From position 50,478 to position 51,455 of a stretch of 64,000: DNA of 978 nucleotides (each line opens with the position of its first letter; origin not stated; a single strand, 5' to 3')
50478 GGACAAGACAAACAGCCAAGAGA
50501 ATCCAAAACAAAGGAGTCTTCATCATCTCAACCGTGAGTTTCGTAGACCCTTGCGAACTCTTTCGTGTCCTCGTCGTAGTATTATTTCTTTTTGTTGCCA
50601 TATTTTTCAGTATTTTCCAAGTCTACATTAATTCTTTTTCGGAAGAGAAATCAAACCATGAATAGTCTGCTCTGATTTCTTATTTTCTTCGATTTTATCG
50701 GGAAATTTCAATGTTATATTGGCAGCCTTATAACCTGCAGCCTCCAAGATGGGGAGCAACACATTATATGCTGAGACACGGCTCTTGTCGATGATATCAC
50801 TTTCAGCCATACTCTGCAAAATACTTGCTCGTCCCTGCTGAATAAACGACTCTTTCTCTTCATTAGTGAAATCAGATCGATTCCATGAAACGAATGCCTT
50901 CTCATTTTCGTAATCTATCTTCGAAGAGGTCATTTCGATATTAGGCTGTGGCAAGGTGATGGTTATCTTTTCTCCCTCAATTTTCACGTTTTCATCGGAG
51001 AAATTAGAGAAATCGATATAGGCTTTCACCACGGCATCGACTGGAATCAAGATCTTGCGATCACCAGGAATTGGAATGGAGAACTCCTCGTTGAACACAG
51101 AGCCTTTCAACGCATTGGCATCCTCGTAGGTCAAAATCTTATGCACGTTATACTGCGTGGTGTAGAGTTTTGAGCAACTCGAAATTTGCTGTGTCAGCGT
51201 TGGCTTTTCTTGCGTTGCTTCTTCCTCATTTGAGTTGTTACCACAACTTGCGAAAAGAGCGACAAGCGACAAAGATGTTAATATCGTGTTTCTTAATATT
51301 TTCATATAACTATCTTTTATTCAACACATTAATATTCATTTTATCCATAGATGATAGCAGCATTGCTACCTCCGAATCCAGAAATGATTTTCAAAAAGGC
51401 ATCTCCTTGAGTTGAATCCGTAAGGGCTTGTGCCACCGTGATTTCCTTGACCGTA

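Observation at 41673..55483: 15-gene aryl-polyene/flexirubin-like type II PKS-FAS operon with a reduced, atypical gene set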

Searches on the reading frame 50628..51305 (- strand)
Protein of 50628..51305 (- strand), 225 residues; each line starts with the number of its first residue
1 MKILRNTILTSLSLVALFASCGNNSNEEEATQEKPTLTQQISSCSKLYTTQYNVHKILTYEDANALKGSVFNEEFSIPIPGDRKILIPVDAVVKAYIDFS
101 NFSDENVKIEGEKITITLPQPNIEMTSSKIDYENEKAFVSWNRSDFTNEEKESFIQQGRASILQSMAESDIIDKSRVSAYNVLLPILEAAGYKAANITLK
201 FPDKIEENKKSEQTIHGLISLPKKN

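Call 4: search_protein_families(library=pfam, proteins=[window:50628-51305:-], max_evalue=0.01)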
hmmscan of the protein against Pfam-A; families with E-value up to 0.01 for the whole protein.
window:50628-51305:- (225 aa): 1 family
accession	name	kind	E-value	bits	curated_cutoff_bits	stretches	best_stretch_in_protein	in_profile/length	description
PF14014.11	DUF4230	-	1.8e-33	116.2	27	1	39-196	1-147/148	Protein of unknown function (DUF4230)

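Call 6: search_protein_families(library=ncbifam, proteins=[window:50628-51305:-], max_evalue=0.01)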
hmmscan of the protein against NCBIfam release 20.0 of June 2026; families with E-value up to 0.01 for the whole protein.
window:50628-51305:- (225 aa): 0 families

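Call 39: find_homologous_proteins(query=window:50628-51305:-, max_evalue=0.001)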
Query window:50628-51305:- (225 aa): 982 proteins with E <= 0.001 among 1233 candidates; the best 120 are listed.
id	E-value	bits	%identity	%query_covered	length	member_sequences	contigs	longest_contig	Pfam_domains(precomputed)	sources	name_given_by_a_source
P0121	3.8e-137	472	98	100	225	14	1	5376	PF14014.12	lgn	-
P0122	1.6e-121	421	88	100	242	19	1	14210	PF14014.12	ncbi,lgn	-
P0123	6.5e-121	419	87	100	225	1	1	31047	PF14014.12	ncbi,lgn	-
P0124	6.5e-81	289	62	93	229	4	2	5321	PF14014.12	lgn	-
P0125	2.7e-76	274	61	87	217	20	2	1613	PF14014.12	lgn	-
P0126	4.3e-74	266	57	92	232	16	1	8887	PF14014.12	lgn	-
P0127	2.5e-71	257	55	91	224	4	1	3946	PF14014.12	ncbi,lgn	-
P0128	9.9e-70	252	53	96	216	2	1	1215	PF14014.12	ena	-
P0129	1.6e-69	251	57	88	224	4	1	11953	PF14014.12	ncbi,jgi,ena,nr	ncbi:MAG: DUF4230 domain-containing protein [Paludibacteraceae bacterium]|nr:DUF4230 domain-containi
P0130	7.4e-69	249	56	92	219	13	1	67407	PF14014.12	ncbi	-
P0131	1.0e-68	249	56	90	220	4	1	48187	PF14014.12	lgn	-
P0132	4.6e-68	247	54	95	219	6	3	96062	PF14014.12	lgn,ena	-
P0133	1.0e-67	246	55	92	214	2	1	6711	PF14014.12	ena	-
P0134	1.5e-67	245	61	79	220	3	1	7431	PF14014.12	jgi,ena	-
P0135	2.5e-67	244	53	92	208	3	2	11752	PF14014.12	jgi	-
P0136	4.8e-67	243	59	83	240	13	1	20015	PF14014.12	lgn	-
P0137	6.3e-67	243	51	93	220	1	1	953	PF14014.12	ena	-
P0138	1.7e-64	235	51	94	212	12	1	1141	PF14014.12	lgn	-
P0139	4.7e-64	234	49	98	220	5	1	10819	PF14014.12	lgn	-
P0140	6.7e-64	233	50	97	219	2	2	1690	PF14014.12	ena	-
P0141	9.0e-63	229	49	93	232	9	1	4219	PF14014.12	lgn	-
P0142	9.3e-59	216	50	89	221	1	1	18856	PF14014.12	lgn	-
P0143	3.4e-58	214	49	92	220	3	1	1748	PF14014.12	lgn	-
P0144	1.3e-57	213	48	90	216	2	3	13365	PF14014.12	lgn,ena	-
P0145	1.5e-57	212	48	90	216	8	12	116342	PF14014.12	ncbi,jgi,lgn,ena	jgi:hypothetical protein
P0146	1.5e-57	212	51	81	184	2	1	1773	PF14014.12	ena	-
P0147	5.4e-53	197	43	94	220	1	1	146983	PF14014.12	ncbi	-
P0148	5.2e-51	191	45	88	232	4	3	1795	PF14014.12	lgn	-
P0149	1.6e-50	189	52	74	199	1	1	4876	PF14014.12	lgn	-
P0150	4.4e-50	188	48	81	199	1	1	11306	PF14014.12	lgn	-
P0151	5.5e-50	188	52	74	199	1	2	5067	PF14014.12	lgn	-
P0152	5.5e-50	188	52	74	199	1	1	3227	PF14014.12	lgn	-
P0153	7.5e-50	187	52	74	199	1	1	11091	PF14014.12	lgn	-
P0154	2.4e-49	186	45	89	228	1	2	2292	PF14014.12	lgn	-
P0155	4.2e-49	185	45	89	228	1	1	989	PF14014.12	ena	-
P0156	6.2e-49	184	46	88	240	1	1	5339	PF14014.12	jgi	jgi:hypothetical protein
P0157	7.3e-49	184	52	74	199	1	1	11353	PF14014.12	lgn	-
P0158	7.4e-49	184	51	77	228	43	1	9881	PF14014.12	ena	-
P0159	7.7e-49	184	46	85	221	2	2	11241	PF14014.12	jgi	-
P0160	9.1e-49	184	46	85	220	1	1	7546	PF14014.12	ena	-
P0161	1.0e-48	184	47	85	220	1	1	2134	PF14014.12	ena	-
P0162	1.1e-48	183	47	85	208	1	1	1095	PF14014.12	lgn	-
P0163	1.1e-48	183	46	85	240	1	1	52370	PF14014.12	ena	-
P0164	1.2e-48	183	44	91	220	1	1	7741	PF14014.12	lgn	-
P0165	1.4e-48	183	46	85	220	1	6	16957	PF14014.12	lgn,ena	-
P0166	1.5e-48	183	47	85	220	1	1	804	PF14014.12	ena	-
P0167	1.8e-48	183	46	85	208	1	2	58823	PF14014.12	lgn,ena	-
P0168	1.9e-48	183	46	85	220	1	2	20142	PF14014.12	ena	-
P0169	1.9e-48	183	46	85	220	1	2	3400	PF14014.12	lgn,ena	-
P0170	2.0e-48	183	46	85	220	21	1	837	PF14014.12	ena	-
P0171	2.2e-48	182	46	84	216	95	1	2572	PF14014.12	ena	-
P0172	2.4e-48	182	46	85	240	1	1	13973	PF14014.12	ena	-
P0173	2.7e-48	182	46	85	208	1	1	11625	PF14014.12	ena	-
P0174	3.0e-48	182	46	88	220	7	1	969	PF14014.12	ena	-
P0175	3.3e-48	182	46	88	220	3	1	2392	PF14014.12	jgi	-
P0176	3.3e-48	182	46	85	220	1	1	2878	PF14014.12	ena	-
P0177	3.3e-48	182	44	84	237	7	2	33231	PF14014.12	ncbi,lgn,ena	-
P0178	4.3e-48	181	45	85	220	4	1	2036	PF14014.12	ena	-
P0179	4.3e-48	181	47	85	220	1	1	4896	PF14014.12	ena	-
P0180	4.7e-48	181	46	85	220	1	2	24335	PF14014.12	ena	-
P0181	5.1e-48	181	46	85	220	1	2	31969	PF14014.12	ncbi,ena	-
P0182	5.2e-48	181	46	85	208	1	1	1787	PF14014.12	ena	-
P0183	5.6e-48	181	46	85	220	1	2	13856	PF14014.12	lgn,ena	-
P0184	6.2e-48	181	45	92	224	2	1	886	PF14014.12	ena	-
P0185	6.3e-48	181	46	85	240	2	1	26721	PF14014.12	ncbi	-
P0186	7.0e-48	181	44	89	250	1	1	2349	PF14014.12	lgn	-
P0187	7.3e-48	181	46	89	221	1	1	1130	PF14014.12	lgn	-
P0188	8.6e-48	180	50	77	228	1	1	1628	PF14014.12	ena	-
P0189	8.8e-48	180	46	88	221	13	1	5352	PF14014.12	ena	-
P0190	9.0e-48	180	51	74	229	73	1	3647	PF14014.12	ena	-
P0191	9.7e-48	180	46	85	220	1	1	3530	PF14014.12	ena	-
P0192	1.0e-47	180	46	85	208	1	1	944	PF14014.12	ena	-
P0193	1.0e-47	180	46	85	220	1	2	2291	PF14014.12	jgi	jgi:hypothetical protein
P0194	1.0e-47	180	46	85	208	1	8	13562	PF14014.12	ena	-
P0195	1.1e-47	180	46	85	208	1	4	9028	PF14014.12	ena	-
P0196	1.1e-47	180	46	85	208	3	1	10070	PF14014.12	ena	-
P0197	1.1e-47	180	46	86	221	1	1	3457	PF14014.12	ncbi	-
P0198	1.1e-47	180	44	86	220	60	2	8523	PF14014.12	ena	-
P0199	1.1e-47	180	45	85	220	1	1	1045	PF14014.12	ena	-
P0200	1.1e-47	180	43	94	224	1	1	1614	PF14014.12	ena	-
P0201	1.2e-47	180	51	74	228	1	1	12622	PF14014.12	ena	-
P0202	1.2e-47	180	46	86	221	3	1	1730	PF14014.12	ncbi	-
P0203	1.3e-47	180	45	86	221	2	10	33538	PF14014.12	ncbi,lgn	-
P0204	1.3e-47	180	47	84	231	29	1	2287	PF14014.12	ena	-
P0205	1.5e-47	180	42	91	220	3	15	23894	PF14014.12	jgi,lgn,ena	jgi:hypothetical protein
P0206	1.5e-47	180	44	87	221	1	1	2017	PF14014.12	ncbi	-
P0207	1.7e-47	180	45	85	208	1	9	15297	PF14014.12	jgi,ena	jgi:hypothetical protein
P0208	1.9e-47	179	46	85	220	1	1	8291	PF14014.12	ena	-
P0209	1.9e-47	179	44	89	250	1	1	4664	PF14014.12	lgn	-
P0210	2.0e-47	179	43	91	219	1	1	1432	PF14014.12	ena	-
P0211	2.2e-47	179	46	85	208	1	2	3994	PF14014.12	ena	-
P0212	2.3e-47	179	46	85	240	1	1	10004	PF14014.12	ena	-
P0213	2.3e-47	179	46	85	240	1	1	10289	PF14014.12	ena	-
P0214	2.3e-47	179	45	85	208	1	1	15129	PF14014.12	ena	-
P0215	2.4e-47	179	44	87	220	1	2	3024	PF14014.12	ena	-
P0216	2.5e-47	179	46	85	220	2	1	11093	PF14014.12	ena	-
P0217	2.7e-47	179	46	85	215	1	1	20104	PF14014.12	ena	-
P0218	2.8e-47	179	45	82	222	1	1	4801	PF14014.12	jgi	-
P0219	2.9e-47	179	46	85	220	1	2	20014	PF14014.12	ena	-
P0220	3.0e-47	179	46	85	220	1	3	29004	PF14014.12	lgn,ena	-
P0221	3.0e-47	179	46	85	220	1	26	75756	PF14014.12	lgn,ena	-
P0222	3.3e-47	179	44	87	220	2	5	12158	PF14014.12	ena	-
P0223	3.4e-47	179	46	85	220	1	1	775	PF14014.12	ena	-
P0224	3.4e-47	179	47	84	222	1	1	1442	PF14014.12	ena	-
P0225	3.5e-47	178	44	91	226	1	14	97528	PF14014.12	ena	-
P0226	3.7e-47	178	45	85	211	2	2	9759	PF14014.12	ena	-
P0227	3.8e-47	178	50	74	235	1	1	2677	PF14014.12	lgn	-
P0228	4.0e-47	178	46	83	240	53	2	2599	PF14014.12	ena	-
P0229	4.0e-47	178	46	87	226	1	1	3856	PF14014.12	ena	-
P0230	4.0e-47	178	43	92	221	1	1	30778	PF14014.12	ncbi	-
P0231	4.2e-47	178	44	92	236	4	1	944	PF14014.12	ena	-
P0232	4.2e-47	178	46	85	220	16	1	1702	PF14014.12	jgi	jgi:hypothetical protein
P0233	4.8e-47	178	43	91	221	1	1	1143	PF14014.12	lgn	-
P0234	4.9e-47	178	46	85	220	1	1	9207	PF14014.12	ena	-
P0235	4.9e-47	178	46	85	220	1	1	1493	PF14014.12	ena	-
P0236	4.9e-47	178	46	85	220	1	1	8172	PF14014.12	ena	-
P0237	4.9e-47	178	44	91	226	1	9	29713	PF14014.12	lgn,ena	-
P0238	5.0e-47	178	46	85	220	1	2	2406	PF14014.12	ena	-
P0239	5.0e-47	178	44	91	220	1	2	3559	PF14014.12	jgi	jgi:hypothetical protein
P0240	5.1e-47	178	43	89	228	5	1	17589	PF14014.12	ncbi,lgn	-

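Call 40: find_encoding_contigs(protein=P0221, flank=7000, max_places=2)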
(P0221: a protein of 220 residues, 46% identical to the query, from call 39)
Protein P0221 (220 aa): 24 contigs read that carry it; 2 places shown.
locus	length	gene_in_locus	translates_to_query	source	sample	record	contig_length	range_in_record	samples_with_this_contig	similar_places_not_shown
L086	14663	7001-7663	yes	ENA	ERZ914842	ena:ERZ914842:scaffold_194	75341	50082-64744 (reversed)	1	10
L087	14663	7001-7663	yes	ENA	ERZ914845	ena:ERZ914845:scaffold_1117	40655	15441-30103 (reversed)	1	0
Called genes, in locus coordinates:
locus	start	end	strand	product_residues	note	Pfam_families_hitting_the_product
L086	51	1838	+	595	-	PF01336:tRNA_anti-codon, PF00152:tRNA-synt_2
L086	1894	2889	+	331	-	PF01210:NAD_Gly3P_dh_N, PF03807:F420_oxidored (faint), PF07479:NAD_Gly3P_dh_C, PF20618:GPD_NAD_C_bact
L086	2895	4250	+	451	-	PF00342:PGI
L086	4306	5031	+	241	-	PF00702:Hydrolase, PF13419:HAD_2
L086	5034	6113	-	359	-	PF01594:AI-2E_transport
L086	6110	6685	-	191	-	PF15889:DUF4738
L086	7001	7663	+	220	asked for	PF14014:DUF4230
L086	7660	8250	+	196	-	PF14014:DUF4230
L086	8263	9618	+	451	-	PF01235:Na_Ala_symp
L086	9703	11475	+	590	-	PF13424:TPR_12 (faint), PF13374:TPR_10 (faint), PF00512:HisKA, PF02518:HATPase_c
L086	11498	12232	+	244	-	PF13483:Lactamase_B_3, PF12706:Lactamase_B_2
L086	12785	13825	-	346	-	PF02277:DBI_PRT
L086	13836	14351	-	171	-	PF02283:CobU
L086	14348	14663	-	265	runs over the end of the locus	PF02654:CobS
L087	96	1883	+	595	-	PF01336:tRNA_anti-codon, PF00152:tRNA-synt_2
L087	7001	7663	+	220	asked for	PF14014:DUF4230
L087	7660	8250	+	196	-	PF14014:DUF4230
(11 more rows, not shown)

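Call 41: find_encoding_contigs(protein=P0145, flank=7000, max_places=2)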
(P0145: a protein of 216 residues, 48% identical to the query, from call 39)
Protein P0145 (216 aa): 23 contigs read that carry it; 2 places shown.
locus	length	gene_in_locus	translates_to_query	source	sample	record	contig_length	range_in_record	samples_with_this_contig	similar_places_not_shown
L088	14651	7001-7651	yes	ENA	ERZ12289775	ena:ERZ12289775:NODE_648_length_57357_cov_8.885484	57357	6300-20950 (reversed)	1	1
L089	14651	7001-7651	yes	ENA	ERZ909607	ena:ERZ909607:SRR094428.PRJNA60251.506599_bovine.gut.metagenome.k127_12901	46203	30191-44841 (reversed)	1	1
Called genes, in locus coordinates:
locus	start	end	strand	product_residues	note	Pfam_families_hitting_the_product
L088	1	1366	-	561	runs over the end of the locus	PF13347:MFS_2, PF07690:MFS_1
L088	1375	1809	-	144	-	PF00383:dCMP_cyt_deam_1, PF14437:MafB19-deam, PF14439:Bd3614-deam (weak)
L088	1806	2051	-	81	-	-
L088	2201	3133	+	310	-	PF13852:DUF4197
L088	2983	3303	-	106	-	-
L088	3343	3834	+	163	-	PF00156:Pribosyltran (weak)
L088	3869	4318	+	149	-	-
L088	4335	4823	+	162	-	-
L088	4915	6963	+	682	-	PF01807:Zn_ribbon_DnaG, PF08275:DNAG_N, PF01751:Toprim, PF13155:Toprim_2, PF13662:Toprim_4, PF10410:DnaB_bind (weak), PF28534:DUF8430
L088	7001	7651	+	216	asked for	PF14014:DUF4230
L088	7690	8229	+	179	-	PF14014:DUF4230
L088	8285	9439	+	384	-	PF00465:Fe-ADH, PF13685:Fe-ADH_2, PF25137:ADH_Fe_C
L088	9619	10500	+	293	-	PF02588:YitT_membrane, PF10035:DUF2179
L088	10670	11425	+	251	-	PF01925:TauE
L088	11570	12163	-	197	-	PF06414:Zeta_toxin, PF13238:AAA_18 (weak), PF13671:AAA_33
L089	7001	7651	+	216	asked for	PF14014:DUF4230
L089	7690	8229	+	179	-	PF14014:DUF4230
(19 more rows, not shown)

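Call 50: predict_structure(alignment_id=A2)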
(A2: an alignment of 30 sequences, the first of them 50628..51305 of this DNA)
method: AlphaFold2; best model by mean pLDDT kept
length: 225 residues; sequences in the alignment: 30
mean_pLDDT: 86.2   pTM: 0.71
mean pLDDT of the five models: 86.2, 83.9, 81.0, 78.0, 76.5
residues with pLDDT >= 90: 119; 70-90: 86; 50-70: 13; < 50: 7
segments of 3 or more residues with pLDDT < 50: 23-29
pLDDT, mean of each block of 10 residues (from residue 1): 72 73 49 80 93 90 75 78 85 96 97 98 93 84 82 90 91 97 96 98 94 91 72
secondary structure, 60 per line:
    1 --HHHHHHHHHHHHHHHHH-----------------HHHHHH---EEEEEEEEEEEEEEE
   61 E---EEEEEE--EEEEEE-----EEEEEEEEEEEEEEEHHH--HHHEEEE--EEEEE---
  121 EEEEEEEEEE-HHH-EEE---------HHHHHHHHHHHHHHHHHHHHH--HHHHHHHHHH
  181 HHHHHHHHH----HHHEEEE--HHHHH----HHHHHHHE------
elements in order: H3-19 H37-42 E46-61 E65-70 E73-78 E84-98 E107-110 E113-117 E121-130 E136-138 H148-168 H171-189 E197-200 H203-207 H212-218

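Call 54: fold_search(model_id=the predicted structure, library=pdb)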
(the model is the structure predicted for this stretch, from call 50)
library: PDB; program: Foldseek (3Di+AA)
matches with E <= 10: 290; with E <= 0.001: 0
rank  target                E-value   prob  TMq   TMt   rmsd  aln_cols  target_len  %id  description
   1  6baq_D                2.1e-01  0.06  0.15  0.17  21.4       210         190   12  Mus musculus BPIFA1 (released 2018-05-09)
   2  6baq_C                2.5e-01  0.06  0.16  0.18  21.6       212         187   10  Mus musculus BPIFA1 (released 2018-05-09)
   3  8qz0_T                4.1e-01  0.02  0.12  0.08  28.9       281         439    9  SWR1-hexasome-dimer complex (released 2024-10-02)
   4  6baq_E                4.4e-01  0.07  0.17  0.18  27.5       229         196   11  Mus musculus BPIFA1 (released 2018-05-09)
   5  2rck_B                4.6e-01  0.07  0.13  0.14  17.3       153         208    9  Crystal structure of juvenile hormone binding protein from Galleria mellonella hemolymph (released 2008-03-04)
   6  9ea9_D                4.6e-01  0.02  0.07  0.09  21.6       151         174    9  Crystal structure of BoNT/A-NTNH-HA70 -VHH_F12-VHH_H7-Fab_NTNH complex (released 2025-09-17)
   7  1tij_A                4.9e-01  0.06  0.10  0.16  14.4       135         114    9  3D Domain-swapped human cystatin C with amyloid-like intermolecular beta-sheets (released 2005-07-19)
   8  9lbn_L                5.2e-01  0.08  0.12  0.13  12.8       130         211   12  The composite cryo-EM structure of the head-to-tail connector and head-proximal tail components of bacteriophage phiXa (released 2025-05-07)
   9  4xb6_E                5.6e-01  0.06  0.13  0.19  21.4       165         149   10  Structure of the E. coli C-P lyase core complex (released 2015-08-19)
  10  6baq_B                5.6e-01  0.05  0.17  0.19  21.7       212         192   13  Mus musculus BPIFA1 (released 2018-05-09)
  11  7bx0                  5.9e-01  0.05  0.12  0.09  21.5       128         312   11  Crystal structure of RTT109 from Candida albicans (released 2021-04-21)
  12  6baq_H                5.9e-01  0.04  0.15  0.17  21.0       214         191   11  Mus musculus BPIFA1 (released 2018-05-09)
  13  4lo4_A                8.0e-01  0.02  0.10  0.12  21.3       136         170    8  Apo HA-70 (released 2013-10-30)
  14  3win_D                8.0e-01  0.02  0.12  0.15  22.9       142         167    7  Clostridium botulinum Hemagglutinin (released 2013-11-06)
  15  8t8d_C                8.5e-01  0.06  0.17  0.18  22.8       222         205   10  Structure of Helicobacter pylori adhesin A, HpaA (released 2024-01-31)
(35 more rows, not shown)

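Call 60: find_encoding_contigs(protein=P0147, flank=10000, max_places=1)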
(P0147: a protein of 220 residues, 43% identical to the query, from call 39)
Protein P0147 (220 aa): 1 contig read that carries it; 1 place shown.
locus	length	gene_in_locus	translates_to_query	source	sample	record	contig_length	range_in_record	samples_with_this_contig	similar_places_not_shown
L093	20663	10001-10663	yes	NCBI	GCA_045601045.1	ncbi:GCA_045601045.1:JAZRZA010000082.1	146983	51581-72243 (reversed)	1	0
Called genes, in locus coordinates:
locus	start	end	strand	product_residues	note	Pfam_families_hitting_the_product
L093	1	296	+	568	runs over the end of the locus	PF03193:RsgA_GTPase (faint), PF00005:ABC_tran, PF00350:Dynamin_N (faint), PF01926:MMR_HSR1 (faint), PF02463:SMC_N (faint), PF13175:AAA_15 (faint), PF12848:ABC_tran_Xtn, PF00005:ABC_tran, +2 more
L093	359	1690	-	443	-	PF01966:HD (faint), PF13286:HD_assoc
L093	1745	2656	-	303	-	PF02965:Met_synt_B12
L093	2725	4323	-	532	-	PF13347:MFS_2, PF07690:MFS_1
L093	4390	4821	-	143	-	PF00383:dCMP_cyt_deam_1, PF14437:MafB19-deam, PF14439:Bd3614-deam (weak)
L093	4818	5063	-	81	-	-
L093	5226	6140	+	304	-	PF13852:DUF4197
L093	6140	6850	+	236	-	-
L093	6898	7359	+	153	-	-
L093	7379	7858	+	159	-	-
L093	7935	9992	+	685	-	PF01807:Zn_ribbon_DnaG, PF08275:DNAG_N, PF01751:Toprim, PF13155:Toprim_2, PF13662:Toprim_4, PF10410:DnaB_bind (weak), PF28534:DUF8430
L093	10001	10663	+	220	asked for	PF14014:DUF4230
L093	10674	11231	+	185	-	PF14014:DUF4230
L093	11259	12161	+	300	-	-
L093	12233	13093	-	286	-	PF12784:PDDEXK_2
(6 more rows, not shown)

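Call 61: find_encoding_contigs(protein=P0130, flank=10000, max_places=1)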
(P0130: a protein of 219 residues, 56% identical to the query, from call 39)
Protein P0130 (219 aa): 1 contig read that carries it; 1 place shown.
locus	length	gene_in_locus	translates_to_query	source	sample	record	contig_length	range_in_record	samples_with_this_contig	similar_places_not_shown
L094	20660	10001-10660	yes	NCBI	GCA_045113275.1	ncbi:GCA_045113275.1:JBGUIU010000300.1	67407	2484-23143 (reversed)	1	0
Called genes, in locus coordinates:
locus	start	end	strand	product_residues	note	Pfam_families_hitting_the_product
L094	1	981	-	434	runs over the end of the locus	PF08529:NusA_N, PF13184:KH_NusA_1st, PF07650:KH_2 (faint), PF26594:KH_NusA_2nd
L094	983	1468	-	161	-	PF02576:RimP_N, PF14438:SM-ATX (weak)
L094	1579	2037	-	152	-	PF13404:HTH_AsnC-type, PF13412:HTH_24, PF01037:AsnC_trans_reg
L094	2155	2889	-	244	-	PF01346:FKBP_N, PF00254:FKBP_C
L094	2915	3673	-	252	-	PF01346:FKBP_N, PF00254:FKBP_C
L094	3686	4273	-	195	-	PF01346:FKBP_N, PF00254:FKBP_C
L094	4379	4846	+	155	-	PF14088:DUF4268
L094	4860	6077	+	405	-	PF00109:ketoacyl-synt, PF02801:Ketoacyl-synt_C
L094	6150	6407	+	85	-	PF00550:PP-binding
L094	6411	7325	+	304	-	PF03279:Lip_A_acyltrans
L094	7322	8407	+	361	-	PF21212:Dimerisation2-like_dom, PF00891:Methyltransf_2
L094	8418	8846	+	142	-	PF22817:ApeP-like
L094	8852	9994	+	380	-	PF00109:ketoacyl-synt, PF08545:ACP_syn_III (faint), PF02801:Ketoacyl-synt_C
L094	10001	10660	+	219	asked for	PF14014:DUF4230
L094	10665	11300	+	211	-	PF14014:DUF4230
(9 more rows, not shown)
